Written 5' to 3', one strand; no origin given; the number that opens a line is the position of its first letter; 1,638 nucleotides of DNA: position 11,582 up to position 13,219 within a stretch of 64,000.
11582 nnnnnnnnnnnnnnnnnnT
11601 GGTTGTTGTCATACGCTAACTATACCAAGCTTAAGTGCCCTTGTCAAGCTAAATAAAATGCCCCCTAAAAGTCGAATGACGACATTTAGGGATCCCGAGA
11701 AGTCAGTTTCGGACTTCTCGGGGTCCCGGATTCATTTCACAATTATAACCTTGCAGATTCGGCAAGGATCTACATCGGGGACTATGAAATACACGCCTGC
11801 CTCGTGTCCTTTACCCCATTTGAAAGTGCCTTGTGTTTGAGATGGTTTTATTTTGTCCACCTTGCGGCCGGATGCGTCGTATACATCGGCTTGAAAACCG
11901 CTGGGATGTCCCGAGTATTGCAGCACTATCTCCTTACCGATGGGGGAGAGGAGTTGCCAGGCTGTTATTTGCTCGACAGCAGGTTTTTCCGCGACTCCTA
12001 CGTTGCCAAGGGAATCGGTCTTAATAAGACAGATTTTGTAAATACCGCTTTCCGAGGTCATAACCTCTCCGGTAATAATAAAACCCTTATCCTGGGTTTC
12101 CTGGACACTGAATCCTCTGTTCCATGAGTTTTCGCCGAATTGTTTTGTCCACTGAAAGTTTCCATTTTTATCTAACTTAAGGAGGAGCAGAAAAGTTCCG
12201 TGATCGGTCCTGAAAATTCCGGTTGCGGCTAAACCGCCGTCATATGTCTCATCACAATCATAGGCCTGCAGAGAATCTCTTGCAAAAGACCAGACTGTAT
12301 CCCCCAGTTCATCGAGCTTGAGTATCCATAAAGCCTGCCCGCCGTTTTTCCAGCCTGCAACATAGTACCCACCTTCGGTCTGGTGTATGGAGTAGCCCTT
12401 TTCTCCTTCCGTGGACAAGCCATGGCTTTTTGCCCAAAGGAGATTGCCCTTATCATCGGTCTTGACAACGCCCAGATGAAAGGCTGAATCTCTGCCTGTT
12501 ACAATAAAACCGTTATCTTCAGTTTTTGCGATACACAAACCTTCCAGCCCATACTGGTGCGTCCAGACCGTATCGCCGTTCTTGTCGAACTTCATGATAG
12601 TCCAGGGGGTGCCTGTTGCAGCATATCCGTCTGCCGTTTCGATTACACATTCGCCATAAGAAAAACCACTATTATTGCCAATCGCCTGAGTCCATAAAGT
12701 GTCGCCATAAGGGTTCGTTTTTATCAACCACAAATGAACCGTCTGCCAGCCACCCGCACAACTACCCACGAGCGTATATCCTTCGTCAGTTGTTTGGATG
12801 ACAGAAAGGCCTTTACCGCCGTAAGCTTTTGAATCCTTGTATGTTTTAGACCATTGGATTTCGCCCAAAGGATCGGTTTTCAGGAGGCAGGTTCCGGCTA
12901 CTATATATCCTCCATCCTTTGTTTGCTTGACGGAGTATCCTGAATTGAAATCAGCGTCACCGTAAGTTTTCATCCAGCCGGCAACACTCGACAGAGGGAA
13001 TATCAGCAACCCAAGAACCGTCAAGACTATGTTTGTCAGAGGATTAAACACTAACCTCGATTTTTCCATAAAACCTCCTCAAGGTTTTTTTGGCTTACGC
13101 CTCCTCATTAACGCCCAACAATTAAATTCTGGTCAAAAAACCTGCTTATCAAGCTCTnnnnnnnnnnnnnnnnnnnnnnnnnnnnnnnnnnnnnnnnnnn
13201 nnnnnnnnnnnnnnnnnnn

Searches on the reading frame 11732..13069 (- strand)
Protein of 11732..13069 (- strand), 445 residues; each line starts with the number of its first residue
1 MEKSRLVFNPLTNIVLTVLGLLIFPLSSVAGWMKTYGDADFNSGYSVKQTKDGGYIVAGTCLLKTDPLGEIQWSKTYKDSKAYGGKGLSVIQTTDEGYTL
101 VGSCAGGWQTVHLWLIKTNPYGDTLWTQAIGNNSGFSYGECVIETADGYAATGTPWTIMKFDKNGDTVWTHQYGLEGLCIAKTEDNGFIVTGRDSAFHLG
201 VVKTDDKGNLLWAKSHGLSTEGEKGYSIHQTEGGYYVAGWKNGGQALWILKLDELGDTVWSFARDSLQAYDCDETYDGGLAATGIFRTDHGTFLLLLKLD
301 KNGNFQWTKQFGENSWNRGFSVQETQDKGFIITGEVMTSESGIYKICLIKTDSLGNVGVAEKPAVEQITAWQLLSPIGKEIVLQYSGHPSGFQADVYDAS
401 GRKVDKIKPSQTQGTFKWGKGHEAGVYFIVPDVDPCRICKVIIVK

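Call 4: search_protein_families(library=ncbifam, proteins=[window:11732-13069:-], max_evalue=0.1)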
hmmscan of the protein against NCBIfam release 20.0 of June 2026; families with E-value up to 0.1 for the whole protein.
window:11732-13069:- (445 aa): 2 families
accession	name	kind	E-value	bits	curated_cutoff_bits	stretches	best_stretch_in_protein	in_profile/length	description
NF047494.1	Lepto_SBBP_lipo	equivalog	8.9e-05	21.3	400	0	295-331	341-379/466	SBBP repeat beta-propeller lipoprotein, LipL53 family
TIGR04183.1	Por_Secre_tail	domain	0.0087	16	23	1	382-429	11-56/72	T9SS type A sorting domain-containing protein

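Call 5: search_protein_families(library=pfam, proteins=[window:11732-13069:-], max_evalue=0.1)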
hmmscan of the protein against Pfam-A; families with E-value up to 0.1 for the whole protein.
window:11732-13069:- (445 aa): 0 families
